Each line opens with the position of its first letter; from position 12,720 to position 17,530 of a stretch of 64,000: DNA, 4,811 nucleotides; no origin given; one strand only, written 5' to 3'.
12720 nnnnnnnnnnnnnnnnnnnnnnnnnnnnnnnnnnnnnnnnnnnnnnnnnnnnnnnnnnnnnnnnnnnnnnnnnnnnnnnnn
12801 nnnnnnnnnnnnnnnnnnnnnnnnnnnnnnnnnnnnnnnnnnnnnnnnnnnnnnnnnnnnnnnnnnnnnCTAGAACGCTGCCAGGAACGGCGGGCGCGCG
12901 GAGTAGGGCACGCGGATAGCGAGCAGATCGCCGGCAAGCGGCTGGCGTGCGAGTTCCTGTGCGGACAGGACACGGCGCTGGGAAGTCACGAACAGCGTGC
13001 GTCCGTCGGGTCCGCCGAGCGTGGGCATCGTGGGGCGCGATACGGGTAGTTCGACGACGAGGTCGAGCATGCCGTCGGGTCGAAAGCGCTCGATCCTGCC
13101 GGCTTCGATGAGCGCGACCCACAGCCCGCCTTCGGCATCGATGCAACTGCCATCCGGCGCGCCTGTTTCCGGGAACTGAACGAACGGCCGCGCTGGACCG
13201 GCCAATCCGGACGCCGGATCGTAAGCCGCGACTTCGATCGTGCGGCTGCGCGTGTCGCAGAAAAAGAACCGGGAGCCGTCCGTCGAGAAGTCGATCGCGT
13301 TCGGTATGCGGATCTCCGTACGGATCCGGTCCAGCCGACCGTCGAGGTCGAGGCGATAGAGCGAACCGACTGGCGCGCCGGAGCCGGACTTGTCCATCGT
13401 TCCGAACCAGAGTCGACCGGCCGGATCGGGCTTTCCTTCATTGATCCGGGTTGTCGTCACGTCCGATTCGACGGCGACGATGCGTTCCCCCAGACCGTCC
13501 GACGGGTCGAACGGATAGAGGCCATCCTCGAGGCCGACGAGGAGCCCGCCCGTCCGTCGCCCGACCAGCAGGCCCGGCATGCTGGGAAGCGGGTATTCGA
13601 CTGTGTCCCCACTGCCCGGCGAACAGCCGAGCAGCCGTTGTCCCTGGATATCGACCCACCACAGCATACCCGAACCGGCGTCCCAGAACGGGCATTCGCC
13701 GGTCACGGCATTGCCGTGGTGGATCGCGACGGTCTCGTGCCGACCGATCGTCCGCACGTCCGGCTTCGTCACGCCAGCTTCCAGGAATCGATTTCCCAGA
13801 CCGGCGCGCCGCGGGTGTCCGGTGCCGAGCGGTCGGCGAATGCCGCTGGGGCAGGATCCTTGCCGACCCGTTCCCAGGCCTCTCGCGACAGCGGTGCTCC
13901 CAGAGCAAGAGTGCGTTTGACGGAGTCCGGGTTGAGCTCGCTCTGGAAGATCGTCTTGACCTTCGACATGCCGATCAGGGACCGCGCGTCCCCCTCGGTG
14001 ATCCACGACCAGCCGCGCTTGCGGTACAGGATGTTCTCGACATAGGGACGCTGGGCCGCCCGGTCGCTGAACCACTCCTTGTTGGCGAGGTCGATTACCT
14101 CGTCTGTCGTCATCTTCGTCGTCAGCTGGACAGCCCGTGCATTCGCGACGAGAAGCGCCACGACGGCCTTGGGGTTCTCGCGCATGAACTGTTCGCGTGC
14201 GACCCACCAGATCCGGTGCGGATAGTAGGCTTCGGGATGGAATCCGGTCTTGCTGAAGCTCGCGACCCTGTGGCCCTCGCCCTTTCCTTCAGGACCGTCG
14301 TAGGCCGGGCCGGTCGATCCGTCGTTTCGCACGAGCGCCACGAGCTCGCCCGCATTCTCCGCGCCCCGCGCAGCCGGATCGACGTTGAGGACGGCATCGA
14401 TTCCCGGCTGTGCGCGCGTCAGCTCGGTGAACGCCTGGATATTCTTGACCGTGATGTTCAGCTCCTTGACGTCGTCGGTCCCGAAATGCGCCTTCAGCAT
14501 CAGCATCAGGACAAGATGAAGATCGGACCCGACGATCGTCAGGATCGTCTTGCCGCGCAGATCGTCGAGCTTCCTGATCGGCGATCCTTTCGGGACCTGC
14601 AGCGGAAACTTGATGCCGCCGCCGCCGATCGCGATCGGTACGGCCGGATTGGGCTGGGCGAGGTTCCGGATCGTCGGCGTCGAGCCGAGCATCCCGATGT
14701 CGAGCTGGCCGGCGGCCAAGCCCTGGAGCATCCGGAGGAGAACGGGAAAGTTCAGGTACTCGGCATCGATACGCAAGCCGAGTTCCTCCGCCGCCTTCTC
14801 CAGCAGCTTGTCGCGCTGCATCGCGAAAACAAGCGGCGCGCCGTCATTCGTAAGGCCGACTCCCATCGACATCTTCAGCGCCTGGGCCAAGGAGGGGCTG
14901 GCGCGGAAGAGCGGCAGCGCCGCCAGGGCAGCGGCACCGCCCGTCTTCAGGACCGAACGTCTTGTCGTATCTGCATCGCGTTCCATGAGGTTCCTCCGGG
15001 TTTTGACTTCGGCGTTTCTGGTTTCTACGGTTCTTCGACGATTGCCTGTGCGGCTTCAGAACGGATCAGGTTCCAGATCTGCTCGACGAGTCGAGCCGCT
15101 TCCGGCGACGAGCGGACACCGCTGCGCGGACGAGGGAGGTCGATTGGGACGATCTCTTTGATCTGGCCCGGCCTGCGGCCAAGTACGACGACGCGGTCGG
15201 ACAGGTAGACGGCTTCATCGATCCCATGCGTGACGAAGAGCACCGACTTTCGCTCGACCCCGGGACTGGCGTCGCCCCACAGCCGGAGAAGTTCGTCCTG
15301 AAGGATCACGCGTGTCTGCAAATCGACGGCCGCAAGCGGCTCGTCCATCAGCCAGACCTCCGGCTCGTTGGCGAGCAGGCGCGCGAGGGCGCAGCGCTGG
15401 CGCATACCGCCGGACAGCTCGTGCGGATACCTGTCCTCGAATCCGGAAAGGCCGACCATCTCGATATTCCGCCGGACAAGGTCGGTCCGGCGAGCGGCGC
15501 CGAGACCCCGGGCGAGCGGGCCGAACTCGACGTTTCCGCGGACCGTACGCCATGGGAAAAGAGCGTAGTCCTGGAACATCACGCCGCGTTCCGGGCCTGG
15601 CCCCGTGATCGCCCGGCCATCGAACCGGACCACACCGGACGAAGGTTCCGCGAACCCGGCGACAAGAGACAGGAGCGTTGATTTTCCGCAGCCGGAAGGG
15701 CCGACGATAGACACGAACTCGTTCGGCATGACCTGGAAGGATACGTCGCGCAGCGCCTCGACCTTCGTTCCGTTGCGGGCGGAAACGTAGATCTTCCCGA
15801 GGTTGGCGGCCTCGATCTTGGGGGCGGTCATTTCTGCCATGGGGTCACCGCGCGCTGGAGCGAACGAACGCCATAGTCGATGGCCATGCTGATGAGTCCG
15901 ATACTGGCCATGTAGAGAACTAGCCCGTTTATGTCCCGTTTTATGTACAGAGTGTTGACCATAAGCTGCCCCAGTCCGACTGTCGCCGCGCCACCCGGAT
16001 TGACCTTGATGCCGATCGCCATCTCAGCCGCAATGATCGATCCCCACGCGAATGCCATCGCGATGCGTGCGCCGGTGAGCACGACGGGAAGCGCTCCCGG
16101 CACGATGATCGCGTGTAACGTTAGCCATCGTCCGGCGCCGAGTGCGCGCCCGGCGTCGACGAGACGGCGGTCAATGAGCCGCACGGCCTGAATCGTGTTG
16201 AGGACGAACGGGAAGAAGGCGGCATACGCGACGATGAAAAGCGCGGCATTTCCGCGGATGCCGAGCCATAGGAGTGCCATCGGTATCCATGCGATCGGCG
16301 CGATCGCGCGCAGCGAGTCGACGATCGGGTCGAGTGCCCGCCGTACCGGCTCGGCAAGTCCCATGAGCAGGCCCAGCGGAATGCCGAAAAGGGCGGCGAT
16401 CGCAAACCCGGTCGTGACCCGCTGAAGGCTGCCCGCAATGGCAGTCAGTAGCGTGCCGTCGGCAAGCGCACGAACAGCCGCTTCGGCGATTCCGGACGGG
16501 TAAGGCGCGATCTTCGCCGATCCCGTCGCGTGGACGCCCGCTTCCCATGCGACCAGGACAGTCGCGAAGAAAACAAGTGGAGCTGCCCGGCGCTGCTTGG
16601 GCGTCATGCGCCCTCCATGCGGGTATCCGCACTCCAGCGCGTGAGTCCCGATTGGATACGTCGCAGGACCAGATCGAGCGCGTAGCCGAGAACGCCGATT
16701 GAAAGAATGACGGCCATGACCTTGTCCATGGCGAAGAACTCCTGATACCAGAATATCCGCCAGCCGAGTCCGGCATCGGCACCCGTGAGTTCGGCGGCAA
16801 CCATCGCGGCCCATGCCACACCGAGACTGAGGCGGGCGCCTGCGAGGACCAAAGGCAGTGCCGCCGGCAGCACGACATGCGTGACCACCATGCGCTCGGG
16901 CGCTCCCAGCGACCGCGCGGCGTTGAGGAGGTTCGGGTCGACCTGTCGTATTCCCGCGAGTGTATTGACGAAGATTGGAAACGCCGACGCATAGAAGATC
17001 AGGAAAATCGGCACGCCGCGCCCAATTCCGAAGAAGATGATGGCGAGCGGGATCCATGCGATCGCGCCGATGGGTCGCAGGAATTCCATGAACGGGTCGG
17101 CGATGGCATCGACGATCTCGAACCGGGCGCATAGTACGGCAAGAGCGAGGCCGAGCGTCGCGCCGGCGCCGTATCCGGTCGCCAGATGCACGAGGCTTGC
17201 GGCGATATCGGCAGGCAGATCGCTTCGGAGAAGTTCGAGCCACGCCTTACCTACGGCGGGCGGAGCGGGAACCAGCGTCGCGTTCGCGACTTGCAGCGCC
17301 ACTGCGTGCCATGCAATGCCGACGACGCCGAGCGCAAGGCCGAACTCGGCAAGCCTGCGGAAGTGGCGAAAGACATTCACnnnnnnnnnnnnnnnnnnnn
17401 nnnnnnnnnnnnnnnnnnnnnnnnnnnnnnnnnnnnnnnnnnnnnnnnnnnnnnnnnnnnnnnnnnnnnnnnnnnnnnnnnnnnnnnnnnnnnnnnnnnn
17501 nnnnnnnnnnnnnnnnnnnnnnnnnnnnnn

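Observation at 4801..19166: Two adjacent minus-strand operons together look like a split non-phosphorylative pathway for a sulfated (or sulfonated) deoxy-sugar, each driven by a NitT/TauT-type importer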

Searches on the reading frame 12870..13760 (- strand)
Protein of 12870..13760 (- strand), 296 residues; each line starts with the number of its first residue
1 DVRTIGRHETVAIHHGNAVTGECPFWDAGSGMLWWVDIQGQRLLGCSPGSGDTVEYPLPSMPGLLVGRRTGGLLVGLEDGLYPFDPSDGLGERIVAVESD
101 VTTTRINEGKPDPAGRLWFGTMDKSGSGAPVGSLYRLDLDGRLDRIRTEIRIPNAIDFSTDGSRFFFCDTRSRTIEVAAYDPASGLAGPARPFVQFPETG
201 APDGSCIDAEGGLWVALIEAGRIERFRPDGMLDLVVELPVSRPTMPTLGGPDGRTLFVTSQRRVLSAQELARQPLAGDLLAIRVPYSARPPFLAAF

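Call 6: search_protein_families(library=ncbifam, proteins=[window:12870-13760:-], max_evalue=0.001)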
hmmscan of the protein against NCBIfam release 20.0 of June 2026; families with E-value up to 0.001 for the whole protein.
window:12870-13760:- (296 aa): 0 families

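Call 23: search_solved_structures(query=window:12870-13760:-, max_evalue=1e-10)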
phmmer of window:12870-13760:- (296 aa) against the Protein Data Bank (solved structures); distinct sequences matched with E-value up to 1e-10: 6.
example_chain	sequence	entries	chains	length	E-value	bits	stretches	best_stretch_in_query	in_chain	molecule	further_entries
7plb_A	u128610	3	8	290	3.5e-45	157.9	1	17-290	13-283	Smp-30/Cgr1 family protein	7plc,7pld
2ghs_A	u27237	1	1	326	6.4e-36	127.4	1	19-278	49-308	AGR_C_1268p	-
4gn7_A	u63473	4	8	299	1.1e-32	116.7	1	17-282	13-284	Regucalcin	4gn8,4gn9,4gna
4gnb_A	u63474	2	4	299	7.6e-31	110.7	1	17-282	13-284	Regucalcin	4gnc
3g4e_A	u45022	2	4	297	7.7e-31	110.7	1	17-282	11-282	Regucalcin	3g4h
5d9b_A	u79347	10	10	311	1.8e-26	96.4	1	16-265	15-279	Luciferin regenerating enzyme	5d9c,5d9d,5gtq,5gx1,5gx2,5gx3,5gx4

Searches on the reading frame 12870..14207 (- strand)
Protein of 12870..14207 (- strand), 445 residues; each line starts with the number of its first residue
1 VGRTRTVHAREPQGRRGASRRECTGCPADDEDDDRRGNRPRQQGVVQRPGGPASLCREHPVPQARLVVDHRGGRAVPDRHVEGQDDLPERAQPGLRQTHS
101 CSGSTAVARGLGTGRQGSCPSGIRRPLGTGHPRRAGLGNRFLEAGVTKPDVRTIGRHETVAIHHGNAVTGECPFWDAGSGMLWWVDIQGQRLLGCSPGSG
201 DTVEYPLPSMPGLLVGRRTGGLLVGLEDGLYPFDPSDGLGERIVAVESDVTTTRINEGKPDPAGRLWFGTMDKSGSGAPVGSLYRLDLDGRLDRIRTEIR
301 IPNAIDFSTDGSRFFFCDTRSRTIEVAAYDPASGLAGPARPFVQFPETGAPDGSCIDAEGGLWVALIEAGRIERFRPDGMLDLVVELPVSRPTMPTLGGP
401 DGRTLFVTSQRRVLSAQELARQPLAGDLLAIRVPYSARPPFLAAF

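Call 5: search_protein_families(library=pfam, proteins=[window:12870-14207:-], max_evalue=0.001)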
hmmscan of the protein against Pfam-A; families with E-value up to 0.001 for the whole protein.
window:12870-14207:- (445 aa): 2 families
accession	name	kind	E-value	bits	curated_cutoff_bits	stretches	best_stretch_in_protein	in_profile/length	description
PF08450.18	SGL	-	3.9e-73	246.5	26.3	1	170-410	2-245/246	SMP-30/Gluconolactonase/LRE-like region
PF24684.1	Vgb_lyase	-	0.0002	20.7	50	0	339-382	171-214/290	Virginiamycin B lyase family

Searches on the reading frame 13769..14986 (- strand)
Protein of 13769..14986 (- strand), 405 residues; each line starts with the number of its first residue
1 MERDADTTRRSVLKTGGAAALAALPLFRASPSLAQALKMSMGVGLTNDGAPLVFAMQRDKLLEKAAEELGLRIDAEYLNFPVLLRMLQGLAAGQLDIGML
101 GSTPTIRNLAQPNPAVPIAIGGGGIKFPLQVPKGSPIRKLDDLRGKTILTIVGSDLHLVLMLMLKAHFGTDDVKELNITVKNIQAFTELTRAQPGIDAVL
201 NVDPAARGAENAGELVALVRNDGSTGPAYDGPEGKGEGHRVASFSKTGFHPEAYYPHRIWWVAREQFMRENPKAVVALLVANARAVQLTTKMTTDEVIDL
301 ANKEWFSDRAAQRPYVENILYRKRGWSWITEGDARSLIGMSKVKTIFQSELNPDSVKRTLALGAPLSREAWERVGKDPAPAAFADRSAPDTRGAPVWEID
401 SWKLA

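Call 5: search_protein_families(library=pfam, proteins=[window:13769-14986:-], max_evalue=0.001)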
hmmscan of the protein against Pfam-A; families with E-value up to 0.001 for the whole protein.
window:13769-14986:- (405 aa): 3 families
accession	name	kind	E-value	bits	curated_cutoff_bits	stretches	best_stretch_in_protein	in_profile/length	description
PF09084.16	NMT1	-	6.9e-08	33.1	20.5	1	87-290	35-210/216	NMT1/THI5 like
PF12974.12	Phosphonate-bd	-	1.3e-06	28.5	27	1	57-150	15-110/242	ABC transporter, phosphonate, periplasmic substrate-binding protein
PF10518.14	TAT_signal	-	0.00044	20.5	22.7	0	7-24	2-19/21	TAT (twin-arginine translocation) pathway signal sequence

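Call 6: search_protein_families(library=ncbifam, proteins=[window:13769-14986:-], max_evalue=0.001)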
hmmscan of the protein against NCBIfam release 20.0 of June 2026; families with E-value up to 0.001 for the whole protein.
window:13769-14986:- (405 aa): 3 families
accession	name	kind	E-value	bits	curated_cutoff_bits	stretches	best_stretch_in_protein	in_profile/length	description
TIGR01728.1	SsuA_fam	subfamily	3.2e-22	79.1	163.5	1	53-219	14-174/290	aliphatic sulfonate ABC transporter substrate-binding protein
TIGR01729.1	taurine_ABC_bnd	equivalog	6.7e-08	32.3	304.25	1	86-217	40-169/300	taurine ABC transporter substrate-binding protein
NF008588.0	PRK11553.1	subfamily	9.8e-06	24.7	299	1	39-186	27-171/319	aliphatic sulfonate ABC transporter substrate-binding protein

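Call 22: search_solved_structures(query=window:13769-14986:-, max_evalue=0.01)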
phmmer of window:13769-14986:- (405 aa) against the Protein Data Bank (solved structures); distinct sequences matched with E-value up to 0.01: 4.
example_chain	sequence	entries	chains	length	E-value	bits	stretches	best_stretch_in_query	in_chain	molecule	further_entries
3uif_A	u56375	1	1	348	2.7e-05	26.6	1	86-177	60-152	Sulfonate ABC transporter, periplasmic sulfonate-binding protein SsuA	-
3e4r_A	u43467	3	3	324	6.9e-05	25.3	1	38-186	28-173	Nitrate transport protein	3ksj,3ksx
2x26_A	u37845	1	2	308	0.00023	23.6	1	59-184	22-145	PERIPLASMIC ALIPHATIC SULPHONATES-BINDING PROTEIN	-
6ssy_A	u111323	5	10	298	0.0079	18.5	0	67-217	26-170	Taurine-binding periplasmic protein | Taurine ABC transporter substrate-binding protein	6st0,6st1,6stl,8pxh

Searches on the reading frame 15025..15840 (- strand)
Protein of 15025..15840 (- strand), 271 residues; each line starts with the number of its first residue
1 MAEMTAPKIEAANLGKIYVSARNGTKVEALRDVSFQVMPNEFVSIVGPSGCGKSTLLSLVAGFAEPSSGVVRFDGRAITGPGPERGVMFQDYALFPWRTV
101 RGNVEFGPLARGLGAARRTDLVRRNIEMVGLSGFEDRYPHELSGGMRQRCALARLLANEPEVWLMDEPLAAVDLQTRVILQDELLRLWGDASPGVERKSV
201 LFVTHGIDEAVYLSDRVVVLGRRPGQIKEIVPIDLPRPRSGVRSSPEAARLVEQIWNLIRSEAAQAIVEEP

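Call 5: search_protein_families(library=pfam, proteins=[window:15025-15840:-], max_evalue=0.001)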
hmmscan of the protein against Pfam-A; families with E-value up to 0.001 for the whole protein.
window:15025-15840:- (271 aa): 3 families
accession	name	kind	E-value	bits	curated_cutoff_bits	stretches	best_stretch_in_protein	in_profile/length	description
PF00005.33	ABC_tran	-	7.6e-32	111.2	25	1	30-170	1-137/137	ABC transporter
PF03193.22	RsgA_GTPase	-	0.00048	20.4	30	1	8-62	78-128/174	RsgA GTPase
PF13304.12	AAA_21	-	0.0008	20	27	0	43-84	2-42/304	AAA domain, putative AbiEii toxin, Type IV TA system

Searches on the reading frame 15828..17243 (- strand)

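Call 5: search_protein_families(library=pfam, proteins=[window:15828-17243:-], max_evalue=0.001)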
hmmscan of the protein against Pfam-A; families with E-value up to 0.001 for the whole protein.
window:15828-17243:- (471 aa): 1 family
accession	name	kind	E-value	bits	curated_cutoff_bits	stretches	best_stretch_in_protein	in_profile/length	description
PF00528.27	BPD_transp_1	-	3.8e-20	72.8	26.4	1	287-469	1-181/184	Binding-protein-dependent transport system inner membrane component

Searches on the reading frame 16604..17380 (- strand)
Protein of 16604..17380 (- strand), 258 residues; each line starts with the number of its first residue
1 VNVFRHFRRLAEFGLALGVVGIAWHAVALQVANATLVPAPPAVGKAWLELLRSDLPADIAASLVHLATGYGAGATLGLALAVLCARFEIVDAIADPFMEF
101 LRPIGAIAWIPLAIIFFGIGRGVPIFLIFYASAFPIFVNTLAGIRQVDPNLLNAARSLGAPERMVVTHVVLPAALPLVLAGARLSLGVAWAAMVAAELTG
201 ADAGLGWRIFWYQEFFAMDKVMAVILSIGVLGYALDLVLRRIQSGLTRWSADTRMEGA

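Call 5: search_protein_families(library=pfam, proteins=[window:16604-17380:-], max_evalue=0.001)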
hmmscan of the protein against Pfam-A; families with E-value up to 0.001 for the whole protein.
window:16604-17380:- (258 aa): 1 family
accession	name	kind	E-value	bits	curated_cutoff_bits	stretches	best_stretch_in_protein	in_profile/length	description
PF00528.27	BPD_transp_1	-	2.9e-22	79.7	26.4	1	77-245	1-181/184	Binding-protein-dependent transport system inner membrane component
